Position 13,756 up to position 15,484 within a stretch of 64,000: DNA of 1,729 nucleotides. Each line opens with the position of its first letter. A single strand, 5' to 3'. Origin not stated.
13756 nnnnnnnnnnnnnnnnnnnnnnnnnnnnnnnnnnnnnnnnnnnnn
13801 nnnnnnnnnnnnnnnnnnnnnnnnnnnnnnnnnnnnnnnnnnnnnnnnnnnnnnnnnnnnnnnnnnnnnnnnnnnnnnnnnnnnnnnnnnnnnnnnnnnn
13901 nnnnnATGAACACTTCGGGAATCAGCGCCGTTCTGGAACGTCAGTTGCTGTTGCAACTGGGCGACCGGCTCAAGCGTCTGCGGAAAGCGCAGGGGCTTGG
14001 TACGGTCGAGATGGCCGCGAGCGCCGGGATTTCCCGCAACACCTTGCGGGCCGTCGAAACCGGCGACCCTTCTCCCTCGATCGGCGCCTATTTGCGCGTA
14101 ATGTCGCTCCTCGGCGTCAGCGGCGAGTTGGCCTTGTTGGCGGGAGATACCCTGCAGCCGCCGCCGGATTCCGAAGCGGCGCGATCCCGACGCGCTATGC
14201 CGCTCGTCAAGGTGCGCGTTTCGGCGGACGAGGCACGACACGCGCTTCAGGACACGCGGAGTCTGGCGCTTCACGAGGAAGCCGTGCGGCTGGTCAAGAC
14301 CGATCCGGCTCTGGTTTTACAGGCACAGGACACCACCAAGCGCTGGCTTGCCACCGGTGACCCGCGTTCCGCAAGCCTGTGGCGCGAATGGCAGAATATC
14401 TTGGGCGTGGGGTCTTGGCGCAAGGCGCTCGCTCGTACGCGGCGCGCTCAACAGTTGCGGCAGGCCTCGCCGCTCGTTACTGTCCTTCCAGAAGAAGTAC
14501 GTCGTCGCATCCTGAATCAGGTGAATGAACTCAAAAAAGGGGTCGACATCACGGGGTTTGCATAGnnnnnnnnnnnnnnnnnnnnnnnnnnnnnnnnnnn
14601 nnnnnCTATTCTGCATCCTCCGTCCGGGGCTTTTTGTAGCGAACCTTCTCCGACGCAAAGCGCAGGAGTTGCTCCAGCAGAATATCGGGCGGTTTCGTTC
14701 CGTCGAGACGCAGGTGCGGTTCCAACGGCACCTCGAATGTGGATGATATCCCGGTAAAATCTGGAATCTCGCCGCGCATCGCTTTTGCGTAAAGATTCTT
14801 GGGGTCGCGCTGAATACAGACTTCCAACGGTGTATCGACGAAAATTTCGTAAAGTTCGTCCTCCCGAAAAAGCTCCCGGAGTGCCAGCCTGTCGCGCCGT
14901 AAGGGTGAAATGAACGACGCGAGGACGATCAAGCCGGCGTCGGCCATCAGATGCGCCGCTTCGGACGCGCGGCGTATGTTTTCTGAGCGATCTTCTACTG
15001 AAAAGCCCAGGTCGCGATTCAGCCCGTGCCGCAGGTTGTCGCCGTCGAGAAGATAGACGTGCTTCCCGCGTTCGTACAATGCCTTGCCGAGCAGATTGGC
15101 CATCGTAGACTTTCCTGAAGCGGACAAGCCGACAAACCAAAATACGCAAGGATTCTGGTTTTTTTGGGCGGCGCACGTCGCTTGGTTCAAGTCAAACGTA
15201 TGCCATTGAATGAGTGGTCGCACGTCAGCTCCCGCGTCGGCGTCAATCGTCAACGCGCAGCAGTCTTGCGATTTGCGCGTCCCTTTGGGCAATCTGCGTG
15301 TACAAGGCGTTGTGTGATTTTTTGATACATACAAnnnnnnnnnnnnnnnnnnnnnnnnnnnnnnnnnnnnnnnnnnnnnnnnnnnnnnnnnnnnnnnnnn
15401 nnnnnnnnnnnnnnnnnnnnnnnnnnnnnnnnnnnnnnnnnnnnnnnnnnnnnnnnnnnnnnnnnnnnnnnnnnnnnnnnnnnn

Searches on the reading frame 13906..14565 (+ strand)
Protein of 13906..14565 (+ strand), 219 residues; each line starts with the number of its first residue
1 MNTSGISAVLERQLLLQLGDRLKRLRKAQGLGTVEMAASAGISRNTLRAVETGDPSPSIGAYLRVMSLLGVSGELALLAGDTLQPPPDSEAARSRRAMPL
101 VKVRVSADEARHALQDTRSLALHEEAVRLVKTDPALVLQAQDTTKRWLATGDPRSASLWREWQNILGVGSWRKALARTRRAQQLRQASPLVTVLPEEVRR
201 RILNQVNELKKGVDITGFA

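Call 5: search_protein_families(library=pfam, proteins=[window:13906-14565:+])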
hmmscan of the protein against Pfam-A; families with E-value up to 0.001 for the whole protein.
window:13906-14565:+ (219 aa): 2 families
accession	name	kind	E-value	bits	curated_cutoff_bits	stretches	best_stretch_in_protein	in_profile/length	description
PF13560.12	HTH_31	-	9.1e-13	48.8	27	1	17-75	1-60/64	Helix-turn-helix domain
PF01381.28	HTH_3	-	7.3e-07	29.6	23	1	22-72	1-51/55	Helix-turn-helix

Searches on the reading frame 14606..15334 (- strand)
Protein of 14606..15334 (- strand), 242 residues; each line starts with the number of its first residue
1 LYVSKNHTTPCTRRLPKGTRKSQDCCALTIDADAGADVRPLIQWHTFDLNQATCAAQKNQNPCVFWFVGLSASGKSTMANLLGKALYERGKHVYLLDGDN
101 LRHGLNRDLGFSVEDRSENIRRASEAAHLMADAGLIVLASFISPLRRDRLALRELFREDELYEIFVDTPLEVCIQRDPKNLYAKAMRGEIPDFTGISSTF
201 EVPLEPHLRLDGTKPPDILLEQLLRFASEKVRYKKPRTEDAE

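Call 6: search_protein_families(library=pfam, proteins=[window:14606-15334:-], max_evalue=0.01)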
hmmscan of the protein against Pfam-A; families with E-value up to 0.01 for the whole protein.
window:14606-15334:- (242 aa): 6 families
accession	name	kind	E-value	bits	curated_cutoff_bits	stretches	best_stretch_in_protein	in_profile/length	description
PF01583.26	APS_kinase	-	3.7e-59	199.6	21.1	1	62-211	2-152/152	Adenylylsulphate kinase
PF13671.12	AAA_33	-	1.6e-06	29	27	1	64-177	1-115/143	AAA domain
PF13238.12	AAA_18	-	0.00063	20.6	29.4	1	68-176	4-107/128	AAA domain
PF19044.6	P-loop_TraG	-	0.0022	17.1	25.8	1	57-104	25-71/413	TraG P-loop domain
PF01656.29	CbiA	-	0.0028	18.1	25.4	1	71-101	8-38/125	CobQ/CobB/MinD/ParA nucleotide binding domain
PF08433.16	KTI12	-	0.0059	16.6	22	1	67-122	6-58/271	Chromatin associated protein KTI12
